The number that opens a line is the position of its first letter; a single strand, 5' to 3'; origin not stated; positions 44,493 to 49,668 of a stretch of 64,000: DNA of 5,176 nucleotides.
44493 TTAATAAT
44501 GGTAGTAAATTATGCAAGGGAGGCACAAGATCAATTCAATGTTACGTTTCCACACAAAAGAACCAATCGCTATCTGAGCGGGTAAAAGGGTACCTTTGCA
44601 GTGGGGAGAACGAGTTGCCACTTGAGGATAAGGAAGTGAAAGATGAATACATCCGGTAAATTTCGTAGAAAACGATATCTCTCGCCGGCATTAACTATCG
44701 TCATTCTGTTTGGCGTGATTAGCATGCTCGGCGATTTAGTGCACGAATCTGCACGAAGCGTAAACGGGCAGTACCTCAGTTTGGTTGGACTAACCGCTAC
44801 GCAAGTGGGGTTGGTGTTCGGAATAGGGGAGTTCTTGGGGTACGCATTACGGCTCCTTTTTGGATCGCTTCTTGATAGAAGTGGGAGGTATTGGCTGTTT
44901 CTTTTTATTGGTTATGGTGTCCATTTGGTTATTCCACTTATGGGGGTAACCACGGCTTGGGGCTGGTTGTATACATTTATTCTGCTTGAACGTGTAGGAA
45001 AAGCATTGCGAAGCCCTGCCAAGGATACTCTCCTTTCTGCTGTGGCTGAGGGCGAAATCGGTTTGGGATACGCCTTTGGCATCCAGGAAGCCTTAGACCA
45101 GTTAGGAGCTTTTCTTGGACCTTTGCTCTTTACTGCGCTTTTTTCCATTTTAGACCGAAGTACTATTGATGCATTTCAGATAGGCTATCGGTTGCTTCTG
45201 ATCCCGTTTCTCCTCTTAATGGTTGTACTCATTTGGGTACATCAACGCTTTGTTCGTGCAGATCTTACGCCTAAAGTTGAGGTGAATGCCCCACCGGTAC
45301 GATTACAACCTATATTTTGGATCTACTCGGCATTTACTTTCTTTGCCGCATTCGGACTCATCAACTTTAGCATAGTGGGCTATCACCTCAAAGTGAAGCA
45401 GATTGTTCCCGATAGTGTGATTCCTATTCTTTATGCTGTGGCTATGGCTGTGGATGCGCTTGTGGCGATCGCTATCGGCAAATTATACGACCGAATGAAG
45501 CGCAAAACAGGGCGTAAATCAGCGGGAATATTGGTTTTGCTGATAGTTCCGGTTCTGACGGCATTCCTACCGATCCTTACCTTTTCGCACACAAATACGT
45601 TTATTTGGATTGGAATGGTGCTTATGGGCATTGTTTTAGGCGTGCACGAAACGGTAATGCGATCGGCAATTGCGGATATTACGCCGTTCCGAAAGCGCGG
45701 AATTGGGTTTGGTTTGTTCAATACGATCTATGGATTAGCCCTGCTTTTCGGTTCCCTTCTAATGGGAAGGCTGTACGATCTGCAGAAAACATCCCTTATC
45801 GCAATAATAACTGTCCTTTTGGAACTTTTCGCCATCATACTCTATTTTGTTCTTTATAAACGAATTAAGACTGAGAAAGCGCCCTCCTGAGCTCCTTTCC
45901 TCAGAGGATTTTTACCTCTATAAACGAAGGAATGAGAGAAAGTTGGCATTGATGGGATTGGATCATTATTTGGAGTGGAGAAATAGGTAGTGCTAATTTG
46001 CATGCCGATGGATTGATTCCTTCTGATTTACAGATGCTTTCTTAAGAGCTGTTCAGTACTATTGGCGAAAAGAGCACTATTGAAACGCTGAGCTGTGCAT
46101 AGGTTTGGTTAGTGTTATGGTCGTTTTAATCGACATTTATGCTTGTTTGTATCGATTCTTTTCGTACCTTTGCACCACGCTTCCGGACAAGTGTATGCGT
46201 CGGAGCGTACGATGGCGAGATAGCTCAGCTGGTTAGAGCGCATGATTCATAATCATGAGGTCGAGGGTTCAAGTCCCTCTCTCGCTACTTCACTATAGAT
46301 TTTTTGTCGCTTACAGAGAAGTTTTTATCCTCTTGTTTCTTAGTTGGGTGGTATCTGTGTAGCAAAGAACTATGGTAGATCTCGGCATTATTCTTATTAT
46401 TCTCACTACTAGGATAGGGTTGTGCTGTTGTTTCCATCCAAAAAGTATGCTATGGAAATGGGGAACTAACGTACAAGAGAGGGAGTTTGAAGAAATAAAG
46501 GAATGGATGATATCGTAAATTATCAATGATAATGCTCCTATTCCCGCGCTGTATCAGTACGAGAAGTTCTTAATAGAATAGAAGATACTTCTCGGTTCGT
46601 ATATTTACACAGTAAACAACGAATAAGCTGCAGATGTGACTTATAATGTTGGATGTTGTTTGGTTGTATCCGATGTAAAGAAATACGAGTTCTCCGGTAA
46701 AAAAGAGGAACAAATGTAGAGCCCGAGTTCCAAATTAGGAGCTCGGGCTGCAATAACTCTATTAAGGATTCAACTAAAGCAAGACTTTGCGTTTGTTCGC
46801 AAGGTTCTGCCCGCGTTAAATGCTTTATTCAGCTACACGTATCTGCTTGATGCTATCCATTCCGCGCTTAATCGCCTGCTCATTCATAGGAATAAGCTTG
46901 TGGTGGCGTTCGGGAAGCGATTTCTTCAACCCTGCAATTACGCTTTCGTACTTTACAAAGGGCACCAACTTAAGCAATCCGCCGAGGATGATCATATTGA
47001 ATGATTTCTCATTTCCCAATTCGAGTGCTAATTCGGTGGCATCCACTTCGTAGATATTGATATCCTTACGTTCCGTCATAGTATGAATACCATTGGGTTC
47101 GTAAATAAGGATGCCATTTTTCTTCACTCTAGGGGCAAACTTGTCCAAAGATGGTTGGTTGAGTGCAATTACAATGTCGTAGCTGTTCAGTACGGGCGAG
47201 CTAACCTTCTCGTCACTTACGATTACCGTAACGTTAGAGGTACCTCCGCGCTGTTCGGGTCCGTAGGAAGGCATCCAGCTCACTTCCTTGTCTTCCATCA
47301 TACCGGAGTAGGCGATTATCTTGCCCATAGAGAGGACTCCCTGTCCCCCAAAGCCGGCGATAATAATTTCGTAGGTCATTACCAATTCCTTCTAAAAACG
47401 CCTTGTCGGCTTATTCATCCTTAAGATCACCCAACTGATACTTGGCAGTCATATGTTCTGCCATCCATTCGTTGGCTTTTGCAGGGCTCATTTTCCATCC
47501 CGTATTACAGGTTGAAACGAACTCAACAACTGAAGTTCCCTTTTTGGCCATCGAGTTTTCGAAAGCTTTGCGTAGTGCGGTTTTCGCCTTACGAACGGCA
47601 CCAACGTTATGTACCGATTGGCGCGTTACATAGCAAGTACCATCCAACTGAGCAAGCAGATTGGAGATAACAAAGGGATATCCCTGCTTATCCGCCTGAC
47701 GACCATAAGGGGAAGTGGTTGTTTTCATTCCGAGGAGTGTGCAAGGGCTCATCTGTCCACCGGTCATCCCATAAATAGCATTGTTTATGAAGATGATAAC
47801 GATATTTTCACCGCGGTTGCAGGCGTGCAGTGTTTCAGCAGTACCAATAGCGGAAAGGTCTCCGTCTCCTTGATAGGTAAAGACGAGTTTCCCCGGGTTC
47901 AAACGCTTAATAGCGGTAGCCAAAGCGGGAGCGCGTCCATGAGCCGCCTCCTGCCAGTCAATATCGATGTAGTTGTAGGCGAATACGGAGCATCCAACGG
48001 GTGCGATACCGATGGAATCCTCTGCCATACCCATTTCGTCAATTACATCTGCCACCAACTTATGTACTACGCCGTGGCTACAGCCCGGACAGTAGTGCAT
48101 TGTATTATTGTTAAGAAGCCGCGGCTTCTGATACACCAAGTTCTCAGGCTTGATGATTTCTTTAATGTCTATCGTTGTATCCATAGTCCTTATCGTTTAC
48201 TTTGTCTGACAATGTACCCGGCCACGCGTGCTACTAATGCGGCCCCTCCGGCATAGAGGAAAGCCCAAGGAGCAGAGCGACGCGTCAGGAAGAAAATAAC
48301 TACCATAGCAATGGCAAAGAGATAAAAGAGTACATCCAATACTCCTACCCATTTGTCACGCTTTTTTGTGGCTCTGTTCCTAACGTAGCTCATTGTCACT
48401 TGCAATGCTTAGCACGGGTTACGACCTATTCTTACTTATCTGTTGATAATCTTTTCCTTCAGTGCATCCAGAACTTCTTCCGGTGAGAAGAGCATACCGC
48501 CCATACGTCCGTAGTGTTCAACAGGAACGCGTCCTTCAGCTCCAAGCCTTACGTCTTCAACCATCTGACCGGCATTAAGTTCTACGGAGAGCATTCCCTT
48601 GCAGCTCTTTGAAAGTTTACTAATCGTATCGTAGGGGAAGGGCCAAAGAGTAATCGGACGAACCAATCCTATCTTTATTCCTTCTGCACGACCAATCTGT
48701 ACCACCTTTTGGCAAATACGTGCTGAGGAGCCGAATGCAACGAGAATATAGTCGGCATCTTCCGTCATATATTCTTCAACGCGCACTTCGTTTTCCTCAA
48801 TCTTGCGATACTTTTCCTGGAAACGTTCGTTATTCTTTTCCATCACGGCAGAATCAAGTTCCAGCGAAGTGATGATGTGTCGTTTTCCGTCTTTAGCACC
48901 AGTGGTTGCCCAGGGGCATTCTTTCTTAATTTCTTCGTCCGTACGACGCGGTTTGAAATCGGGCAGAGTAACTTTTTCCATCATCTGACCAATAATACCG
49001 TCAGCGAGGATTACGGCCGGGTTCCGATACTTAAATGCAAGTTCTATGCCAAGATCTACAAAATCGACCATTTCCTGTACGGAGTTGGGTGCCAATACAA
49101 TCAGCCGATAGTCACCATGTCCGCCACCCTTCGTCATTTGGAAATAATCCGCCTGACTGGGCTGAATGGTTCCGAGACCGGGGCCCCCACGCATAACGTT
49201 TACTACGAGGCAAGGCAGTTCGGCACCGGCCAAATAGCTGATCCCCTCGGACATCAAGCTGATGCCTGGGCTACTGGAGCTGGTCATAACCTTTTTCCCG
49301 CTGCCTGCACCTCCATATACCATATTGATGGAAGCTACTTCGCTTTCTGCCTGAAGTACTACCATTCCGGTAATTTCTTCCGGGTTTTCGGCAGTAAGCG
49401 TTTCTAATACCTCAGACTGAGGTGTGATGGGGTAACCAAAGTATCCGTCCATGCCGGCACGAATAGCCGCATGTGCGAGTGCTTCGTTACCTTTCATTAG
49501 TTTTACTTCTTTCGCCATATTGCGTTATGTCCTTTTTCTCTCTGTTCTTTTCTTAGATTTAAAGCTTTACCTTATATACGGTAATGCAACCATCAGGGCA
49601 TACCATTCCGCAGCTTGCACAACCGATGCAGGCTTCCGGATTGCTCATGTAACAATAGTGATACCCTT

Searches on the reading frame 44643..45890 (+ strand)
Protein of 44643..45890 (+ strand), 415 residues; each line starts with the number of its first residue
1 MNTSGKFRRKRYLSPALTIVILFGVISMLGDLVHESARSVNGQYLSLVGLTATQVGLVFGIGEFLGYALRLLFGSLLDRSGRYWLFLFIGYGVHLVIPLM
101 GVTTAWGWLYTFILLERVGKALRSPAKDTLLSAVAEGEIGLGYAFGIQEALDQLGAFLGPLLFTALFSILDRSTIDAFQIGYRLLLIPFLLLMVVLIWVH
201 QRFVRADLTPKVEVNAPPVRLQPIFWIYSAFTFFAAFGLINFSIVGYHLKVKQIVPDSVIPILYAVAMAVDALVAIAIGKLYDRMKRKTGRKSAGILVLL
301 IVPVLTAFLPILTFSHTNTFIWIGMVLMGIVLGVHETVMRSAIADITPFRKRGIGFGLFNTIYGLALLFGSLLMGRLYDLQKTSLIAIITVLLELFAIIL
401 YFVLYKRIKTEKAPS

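Call 15: search_protein_families(library=pfam, proteins=[window:44643-45890:+], max_evalue=0.01)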
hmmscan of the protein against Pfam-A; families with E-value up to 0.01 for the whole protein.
window:44643-45890:+ (415 aa): 1 family
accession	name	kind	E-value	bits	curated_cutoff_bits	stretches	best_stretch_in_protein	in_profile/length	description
PF07690.21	MFS_1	-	1.3e-29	103.7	33.4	2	48-334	27-310/347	Major Facilitator Superfamily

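Call 64: find_encoding_contigs(protein=window:44643-45890:+, flank=6000, max_places=10)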
Protein window:44643-45890:+ (415 aa): 7 contigs read that carry it; 6 places shown.
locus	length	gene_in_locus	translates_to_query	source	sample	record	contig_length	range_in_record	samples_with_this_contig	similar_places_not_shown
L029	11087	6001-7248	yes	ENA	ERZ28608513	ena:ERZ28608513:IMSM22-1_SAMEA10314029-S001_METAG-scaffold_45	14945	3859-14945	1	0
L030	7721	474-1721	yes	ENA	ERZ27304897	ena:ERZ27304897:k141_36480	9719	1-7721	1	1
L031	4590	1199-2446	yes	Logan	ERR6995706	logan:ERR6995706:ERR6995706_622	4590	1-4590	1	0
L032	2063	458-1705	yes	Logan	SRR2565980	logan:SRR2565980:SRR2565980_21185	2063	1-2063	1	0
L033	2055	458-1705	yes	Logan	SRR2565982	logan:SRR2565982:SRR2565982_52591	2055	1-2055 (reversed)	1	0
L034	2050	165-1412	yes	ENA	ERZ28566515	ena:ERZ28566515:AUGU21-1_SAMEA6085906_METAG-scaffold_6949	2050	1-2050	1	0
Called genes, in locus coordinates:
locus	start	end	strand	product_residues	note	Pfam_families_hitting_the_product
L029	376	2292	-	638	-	PF13149:Mfa_like_1, PF18942:DUF5689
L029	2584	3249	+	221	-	PF03167:UDG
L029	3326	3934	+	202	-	PF00886:Ribosomal_S16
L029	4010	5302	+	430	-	PF00675:Peptidase_M16, PF05193:Peptidase_M16_C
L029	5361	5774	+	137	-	PF13279:4HBT_2, PF03061:4HBT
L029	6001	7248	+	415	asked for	PF07690:MFS_1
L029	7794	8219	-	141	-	PF05117:DUF695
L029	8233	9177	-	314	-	-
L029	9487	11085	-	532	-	?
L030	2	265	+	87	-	?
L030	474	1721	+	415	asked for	PF07690:MFS_1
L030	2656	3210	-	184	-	PF01558:POR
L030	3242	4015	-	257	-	PF02775:TPP_enzyme_C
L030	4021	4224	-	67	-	-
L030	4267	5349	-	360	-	PF01855:POR_N, PF02780:Transketolase_C (weak), PF17147:PFOR_II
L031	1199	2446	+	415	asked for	PF07690:MFS_1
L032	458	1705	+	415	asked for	PF07690:MFS_1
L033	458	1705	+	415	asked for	PF07690:MFS_1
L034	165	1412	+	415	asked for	PF07690:MFS_1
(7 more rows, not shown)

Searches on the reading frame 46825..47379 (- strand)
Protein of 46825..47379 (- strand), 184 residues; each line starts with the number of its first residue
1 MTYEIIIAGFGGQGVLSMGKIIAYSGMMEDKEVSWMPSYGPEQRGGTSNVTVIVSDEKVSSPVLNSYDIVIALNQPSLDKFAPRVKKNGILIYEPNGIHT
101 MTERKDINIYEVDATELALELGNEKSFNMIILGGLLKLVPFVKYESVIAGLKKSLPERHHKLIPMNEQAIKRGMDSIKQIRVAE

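Call 63: search_protein_families(library=pfam, proteins=[window:46825-47379:-], max_evalue=0.0001)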
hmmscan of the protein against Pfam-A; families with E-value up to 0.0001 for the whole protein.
window:46825-47379:- (184 aa): 1 family
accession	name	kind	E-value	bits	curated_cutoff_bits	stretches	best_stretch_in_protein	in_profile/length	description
PF01558.24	POR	-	3.6e-43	148.2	27.4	1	11-175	1-173/173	Pyruvate ferredoxin/flavodoxin oxidoreductase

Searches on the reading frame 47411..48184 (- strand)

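Call 63: search_protein_families(library=pfam, proteins=[window:47411-48184:-], max_evalue=0.0001)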
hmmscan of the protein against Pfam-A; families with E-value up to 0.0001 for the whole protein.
window:47411-48184:- (257 aa): 1 family
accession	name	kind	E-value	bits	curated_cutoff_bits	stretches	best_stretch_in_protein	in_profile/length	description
PF02775.26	TPP_enzyme_C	-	4.9e-19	69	21.9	1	70-221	19-150/151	Thiamine pyrophosphate enzyme, C-terminal TPP binding domain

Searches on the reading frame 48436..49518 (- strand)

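Call 63: search_protein_families(library=pfam, proteins=[window:48436-49518:-], max_evalue=0.0001)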
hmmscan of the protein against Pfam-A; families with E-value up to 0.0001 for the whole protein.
window:48436-49518:- (360 aa): 3 families
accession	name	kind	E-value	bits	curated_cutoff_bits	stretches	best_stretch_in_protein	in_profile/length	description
PF01855.24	POR_N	-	1.1e-46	159.9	27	1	16-246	1-225/231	Pyruvate flavodoxin/ferredoxin oxidoreductase, thiamine diP-bdg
PF17147.9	PFOR_II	-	2.1e-24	86.2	27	1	255-349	1-102/102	Pyruvate:ferredoxin oxidoreductase core domain II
PF02780.25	Transketolase_C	-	6e-06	26.6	25.9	1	252-313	7-68/124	Transketolase, C-terminal domain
